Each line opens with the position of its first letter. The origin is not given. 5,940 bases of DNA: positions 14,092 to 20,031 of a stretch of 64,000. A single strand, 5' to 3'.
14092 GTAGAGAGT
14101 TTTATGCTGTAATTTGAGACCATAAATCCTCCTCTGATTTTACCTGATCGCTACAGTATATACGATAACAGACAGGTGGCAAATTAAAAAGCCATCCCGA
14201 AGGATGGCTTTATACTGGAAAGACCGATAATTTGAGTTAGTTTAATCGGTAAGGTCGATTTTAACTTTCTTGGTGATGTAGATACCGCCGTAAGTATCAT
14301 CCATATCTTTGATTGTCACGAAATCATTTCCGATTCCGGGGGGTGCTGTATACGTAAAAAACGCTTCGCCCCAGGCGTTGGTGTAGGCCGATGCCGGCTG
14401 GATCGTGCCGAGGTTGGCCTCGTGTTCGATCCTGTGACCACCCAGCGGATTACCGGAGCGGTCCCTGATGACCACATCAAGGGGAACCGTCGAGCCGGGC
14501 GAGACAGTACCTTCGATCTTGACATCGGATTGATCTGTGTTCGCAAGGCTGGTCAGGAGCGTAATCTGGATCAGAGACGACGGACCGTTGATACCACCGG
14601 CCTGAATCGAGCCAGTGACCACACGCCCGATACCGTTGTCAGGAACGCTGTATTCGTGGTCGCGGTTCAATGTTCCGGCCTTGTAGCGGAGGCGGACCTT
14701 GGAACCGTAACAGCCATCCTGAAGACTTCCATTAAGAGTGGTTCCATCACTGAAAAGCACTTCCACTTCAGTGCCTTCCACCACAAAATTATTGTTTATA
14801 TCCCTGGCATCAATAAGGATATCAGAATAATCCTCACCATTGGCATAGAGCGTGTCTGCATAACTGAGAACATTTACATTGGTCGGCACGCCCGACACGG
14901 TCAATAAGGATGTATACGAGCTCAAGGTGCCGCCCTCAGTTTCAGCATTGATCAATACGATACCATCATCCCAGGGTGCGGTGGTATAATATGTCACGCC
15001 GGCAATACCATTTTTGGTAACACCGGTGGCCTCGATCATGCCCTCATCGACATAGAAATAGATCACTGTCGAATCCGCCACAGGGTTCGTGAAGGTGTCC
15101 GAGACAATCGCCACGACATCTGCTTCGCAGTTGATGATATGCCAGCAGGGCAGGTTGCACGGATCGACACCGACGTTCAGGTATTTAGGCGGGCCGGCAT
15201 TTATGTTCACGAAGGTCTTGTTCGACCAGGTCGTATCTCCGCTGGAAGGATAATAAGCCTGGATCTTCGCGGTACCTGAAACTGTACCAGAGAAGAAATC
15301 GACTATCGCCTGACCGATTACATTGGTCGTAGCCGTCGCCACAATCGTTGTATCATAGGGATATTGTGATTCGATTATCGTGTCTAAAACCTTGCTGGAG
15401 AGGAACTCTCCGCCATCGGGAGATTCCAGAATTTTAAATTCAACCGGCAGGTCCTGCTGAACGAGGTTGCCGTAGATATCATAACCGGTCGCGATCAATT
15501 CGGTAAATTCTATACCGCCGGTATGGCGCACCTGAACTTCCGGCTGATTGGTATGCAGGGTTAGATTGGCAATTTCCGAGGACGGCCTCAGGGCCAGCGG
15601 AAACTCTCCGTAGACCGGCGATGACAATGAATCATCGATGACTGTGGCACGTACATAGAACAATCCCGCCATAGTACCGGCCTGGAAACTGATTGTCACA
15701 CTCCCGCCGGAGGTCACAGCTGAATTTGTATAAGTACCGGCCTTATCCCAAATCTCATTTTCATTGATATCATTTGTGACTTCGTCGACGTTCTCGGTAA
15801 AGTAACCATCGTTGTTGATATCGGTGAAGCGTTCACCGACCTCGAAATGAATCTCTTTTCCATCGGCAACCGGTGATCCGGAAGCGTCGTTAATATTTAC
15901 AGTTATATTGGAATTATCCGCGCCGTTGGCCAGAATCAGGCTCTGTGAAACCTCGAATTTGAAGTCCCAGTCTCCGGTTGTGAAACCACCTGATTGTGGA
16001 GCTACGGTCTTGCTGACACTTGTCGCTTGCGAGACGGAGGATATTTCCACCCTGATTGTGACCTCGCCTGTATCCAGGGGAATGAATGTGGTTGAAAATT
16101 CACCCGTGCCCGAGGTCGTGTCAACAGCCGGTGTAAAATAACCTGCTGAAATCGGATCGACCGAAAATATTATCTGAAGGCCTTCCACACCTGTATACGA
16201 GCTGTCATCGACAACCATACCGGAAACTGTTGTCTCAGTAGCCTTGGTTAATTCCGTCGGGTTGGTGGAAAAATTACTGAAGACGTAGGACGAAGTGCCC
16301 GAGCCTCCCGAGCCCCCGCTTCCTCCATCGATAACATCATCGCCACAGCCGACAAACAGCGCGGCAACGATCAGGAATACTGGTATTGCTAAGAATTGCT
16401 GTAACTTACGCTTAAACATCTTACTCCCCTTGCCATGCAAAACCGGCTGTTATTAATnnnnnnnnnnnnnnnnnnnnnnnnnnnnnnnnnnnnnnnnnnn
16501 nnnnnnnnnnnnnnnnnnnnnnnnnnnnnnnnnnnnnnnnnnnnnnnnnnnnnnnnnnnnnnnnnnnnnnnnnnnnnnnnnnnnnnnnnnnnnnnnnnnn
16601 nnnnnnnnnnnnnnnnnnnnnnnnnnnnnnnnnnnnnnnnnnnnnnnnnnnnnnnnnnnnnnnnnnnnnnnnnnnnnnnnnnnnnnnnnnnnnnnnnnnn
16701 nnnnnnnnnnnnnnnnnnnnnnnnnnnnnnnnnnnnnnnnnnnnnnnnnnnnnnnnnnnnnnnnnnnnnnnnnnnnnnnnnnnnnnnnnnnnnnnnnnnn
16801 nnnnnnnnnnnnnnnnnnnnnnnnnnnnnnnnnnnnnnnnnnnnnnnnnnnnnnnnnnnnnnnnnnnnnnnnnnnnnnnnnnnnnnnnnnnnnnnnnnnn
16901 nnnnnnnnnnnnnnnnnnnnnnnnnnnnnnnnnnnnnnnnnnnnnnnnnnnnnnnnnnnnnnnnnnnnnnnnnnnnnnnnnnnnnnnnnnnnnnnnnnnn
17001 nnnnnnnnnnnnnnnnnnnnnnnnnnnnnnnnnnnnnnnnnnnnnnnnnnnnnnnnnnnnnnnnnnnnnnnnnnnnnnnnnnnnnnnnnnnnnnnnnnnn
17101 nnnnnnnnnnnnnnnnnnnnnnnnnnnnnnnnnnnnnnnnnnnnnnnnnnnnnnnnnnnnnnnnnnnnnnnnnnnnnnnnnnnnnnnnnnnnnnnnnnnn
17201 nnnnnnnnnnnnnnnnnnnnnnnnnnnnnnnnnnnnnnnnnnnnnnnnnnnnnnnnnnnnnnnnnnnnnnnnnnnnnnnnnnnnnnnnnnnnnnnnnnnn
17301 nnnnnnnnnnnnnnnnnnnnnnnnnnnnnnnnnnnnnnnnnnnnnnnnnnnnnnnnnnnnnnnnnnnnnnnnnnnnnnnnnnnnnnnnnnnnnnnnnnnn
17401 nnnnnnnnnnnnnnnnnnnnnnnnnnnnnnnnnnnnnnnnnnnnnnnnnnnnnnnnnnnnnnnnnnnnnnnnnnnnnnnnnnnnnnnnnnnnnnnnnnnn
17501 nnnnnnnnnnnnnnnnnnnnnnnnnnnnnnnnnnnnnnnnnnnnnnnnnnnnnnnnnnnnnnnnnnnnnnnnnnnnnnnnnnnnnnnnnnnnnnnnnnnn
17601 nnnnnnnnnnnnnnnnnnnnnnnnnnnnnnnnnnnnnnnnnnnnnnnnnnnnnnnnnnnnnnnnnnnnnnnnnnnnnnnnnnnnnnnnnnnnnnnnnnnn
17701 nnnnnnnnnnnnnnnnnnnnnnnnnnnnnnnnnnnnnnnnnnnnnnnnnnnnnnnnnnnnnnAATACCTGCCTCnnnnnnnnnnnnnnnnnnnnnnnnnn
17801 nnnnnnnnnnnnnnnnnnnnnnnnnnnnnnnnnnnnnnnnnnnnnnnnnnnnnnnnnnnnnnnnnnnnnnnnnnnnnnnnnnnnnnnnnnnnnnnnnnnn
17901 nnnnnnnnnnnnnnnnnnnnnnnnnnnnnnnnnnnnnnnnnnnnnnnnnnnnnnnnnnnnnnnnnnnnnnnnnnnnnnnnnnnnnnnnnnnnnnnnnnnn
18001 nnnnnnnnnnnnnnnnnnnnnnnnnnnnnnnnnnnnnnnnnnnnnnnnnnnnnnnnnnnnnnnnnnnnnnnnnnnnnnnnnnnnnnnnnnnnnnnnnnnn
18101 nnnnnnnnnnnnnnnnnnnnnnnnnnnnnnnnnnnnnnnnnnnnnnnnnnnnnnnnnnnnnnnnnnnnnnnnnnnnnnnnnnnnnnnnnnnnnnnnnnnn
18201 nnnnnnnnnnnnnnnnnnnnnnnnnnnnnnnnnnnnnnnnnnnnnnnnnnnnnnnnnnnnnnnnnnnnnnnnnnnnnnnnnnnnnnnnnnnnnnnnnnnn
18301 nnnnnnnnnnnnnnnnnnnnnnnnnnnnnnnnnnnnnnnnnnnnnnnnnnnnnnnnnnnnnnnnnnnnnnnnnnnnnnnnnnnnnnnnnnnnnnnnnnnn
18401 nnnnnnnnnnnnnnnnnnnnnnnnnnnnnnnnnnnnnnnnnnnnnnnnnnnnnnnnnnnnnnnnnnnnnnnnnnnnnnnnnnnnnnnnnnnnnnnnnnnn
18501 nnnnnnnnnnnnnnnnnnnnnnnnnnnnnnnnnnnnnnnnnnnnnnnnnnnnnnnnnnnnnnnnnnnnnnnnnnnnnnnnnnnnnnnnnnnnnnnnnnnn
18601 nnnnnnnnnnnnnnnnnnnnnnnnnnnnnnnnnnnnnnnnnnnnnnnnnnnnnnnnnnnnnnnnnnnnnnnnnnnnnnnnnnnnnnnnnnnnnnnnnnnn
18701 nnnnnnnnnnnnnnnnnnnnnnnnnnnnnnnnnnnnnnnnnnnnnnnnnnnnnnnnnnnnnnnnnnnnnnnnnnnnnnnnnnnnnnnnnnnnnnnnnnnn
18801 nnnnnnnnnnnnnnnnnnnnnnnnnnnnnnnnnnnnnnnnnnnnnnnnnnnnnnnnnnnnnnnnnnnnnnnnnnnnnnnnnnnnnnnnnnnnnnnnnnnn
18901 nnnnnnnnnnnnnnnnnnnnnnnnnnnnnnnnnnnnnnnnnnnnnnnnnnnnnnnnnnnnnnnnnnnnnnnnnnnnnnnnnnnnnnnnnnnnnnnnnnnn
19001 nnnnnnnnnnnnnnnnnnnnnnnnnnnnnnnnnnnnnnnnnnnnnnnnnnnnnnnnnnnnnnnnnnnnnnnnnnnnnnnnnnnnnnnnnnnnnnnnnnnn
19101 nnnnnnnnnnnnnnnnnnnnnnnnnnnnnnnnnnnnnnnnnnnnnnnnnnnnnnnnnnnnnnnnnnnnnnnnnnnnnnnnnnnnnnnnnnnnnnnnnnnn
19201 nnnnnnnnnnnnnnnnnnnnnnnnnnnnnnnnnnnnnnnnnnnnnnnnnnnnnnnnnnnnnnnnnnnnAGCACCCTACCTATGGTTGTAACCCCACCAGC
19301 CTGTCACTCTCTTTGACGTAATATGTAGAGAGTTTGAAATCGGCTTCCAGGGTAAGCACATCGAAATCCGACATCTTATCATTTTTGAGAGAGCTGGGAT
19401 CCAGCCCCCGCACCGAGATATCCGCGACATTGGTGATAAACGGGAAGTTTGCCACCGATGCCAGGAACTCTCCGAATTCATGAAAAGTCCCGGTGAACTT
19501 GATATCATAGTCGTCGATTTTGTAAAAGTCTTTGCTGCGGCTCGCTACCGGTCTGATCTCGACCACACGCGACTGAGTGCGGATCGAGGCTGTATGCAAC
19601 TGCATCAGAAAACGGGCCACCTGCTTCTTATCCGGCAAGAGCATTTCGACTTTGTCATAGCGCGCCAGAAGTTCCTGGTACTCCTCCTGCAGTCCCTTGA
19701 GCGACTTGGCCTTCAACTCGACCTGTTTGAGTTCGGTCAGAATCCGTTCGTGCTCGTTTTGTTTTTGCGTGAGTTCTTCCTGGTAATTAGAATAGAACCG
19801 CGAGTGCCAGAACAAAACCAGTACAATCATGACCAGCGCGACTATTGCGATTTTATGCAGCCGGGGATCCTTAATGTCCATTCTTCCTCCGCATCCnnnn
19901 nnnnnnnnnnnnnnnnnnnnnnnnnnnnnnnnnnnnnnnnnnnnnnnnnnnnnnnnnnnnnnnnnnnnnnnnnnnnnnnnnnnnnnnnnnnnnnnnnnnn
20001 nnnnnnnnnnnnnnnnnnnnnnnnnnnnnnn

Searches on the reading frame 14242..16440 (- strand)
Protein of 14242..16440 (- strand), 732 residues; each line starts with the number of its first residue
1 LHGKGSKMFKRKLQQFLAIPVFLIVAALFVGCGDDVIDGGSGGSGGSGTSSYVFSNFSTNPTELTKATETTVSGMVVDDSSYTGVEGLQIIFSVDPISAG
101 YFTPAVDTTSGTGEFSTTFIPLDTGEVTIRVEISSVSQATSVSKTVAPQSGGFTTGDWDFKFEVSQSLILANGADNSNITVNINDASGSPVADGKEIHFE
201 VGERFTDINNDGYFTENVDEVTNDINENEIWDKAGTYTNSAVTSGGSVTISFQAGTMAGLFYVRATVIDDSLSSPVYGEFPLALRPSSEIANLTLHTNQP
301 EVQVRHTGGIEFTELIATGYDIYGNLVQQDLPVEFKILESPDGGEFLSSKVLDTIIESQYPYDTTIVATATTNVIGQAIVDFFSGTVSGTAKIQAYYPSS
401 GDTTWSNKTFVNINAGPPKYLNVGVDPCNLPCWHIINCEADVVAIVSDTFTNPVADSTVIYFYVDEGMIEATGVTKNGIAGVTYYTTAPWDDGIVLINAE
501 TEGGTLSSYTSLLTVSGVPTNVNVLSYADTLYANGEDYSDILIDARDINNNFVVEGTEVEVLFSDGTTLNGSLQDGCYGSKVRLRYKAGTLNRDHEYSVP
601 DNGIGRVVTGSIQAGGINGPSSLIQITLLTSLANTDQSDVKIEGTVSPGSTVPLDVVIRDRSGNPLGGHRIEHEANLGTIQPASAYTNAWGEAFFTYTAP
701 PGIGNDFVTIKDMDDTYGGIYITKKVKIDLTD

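Call 3: search_protein_families(library=pfam, proteins=[window:14242-16440:-], max_evalue=1)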
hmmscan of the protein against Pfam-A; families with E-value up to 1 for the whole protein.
window:14242-16440:- (732 aa): 4 families
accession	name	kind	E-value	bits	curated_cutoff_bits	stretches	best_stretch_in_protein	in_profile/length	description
PF02369.22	Big_1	-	9.8e-17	61.3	34.9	4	650-698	17-67/93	Bacterial Ig-like domain (group 1)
PF09134.16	Invasin_D3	-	3.1e-11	44.1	33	3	161-254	6-82/98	Invasin, domain 3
PF18565.7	Glyco_hydro2_C5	-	0.0042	17.4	32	1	162-201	3-43/103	Glycoside hydrolase family 2 C-terminal domain 5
PF01132.26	EFP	-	0.072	13.5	27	1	535-568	18-53/54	Elongation factor P (EF-P) OB domain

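Call 4: search_protein_families(library=ncbifam, proteins=[window:14242-16440:-], max_evalue=1)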
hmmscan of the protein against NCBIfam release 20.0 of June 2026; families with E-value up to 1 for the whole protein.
window:14242-16440:- (732 aa): 1 family
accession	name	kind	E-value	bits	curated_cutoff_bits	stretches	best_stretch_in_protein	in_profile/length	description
NF005599.0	PRK07333.1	equivalog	0.026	13.1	549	1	542-598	138-194/414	ubiquinone biosynthesis hydroxylase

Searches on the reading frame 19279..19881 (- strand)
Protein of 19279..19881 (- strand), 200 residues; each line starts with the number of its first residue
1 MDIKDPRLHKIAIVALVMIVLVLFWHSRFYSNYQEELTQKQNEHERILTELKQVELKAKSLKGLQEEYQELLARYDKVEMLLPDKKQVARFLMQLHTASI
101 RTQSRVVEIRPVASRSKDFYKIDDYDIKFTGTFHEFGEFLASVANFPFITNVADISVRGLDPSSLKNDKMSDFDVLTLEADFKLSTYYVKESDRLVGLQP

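Call 3: search_protein_families(library=pfam, proteins=[window:19279-19881:-], max_evalue=1)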
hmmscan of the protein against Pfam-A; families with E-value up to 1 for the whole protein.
window:19279-19881:- (200 aa): 10 families
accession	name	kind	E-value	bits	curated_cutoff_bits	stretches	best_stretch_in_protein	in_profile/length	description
PF04350.18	PilO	-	3.3e-20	73.1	22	1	37-163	1-127/145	Pilus assembly protein, PilO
PF09236.15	AHSP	-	0.0029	18.5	27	1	13-70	28-83/87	Alpha-haemoglobin stabilising protein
PF19745.5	FUT8_N_cat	-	0.018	14.3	27.6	1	14-96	8-88/499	Alpha-(1,6)-fucosyltransferase N- and catalytic domains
PF02097.20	Filo_VP35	-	0.032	13.8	27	1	35-80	100-145/342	Filoviridae VP35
PF23349.2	BBS7_hp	-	0.044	14.4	27.8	1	40-93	20-73/114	BBS7 hairpin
PF04896.17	AmoC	-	0.077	12.8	26.7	1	5-92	16-101/245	Ammonia monooxygenase/methane monooxygenase, subunit C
PF07114.16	TMEM126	-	0.12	12.2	25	0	70-107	118-153/181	Transmembrane protein 126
PF02727.21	Cu_amine_oxidN2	-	0.16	12.7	21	1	73-105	29-61/87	Copper amine oxidase, N2 domain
PF25630.1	Phycodna_minor_capsid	-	0.17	12.6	27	1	10-75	6-67/96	Phycodnaviridae minor capsid protein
PF08525.16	OapA_N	-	0.79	10.2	20.7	0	6-24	6-24/28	Opacity-associated protein A N-terminal motif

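Call 4: search_protein_families(library=ncbifam, proteins=[window:19279-19881:-], max_evalue=1)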
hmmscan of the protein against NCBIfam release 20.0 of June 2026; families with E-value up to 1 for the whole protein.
window:19279-19881:- (200 aa): 7 families
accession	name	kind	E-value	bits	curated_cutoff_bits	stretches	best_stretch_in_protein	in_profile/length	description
NF040576.1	T2SS_GspM_XpsM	equivalog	0.00051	19.7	60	1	11-69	9-66/180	type II secretion system protein GspM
NF045487.1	ASRP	equivalog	0.016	13.8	300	1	31-82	121-172/593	archaea-specific SMC-related protein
NF047362.1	CT392_fam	equivalog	0.019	13.9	160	1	35-99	75-140/383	CT392 family protein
NF009461.0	PRK12821.1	equivalog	0.041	12.5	399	1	35-108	387-457/477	aspartyl/glutamyl-tRNA amidotransferase subunit C-like protein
TIGR03078.1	CH4_NH3mon_ox_C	equivalog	0.11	11.9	280.6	1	5-64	5-63/231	methane monooxygenase/ammonia monooxygenase subunit C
TIGR02830.1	spore_III_AG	equivalog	0.13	11.7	147.7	1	13-73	6-67/186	stage III sporulation protein AG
TIGR00939.1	2a57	subfamily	0.15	10.7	297.5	1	11-69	182-240/439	nucleoside Transporter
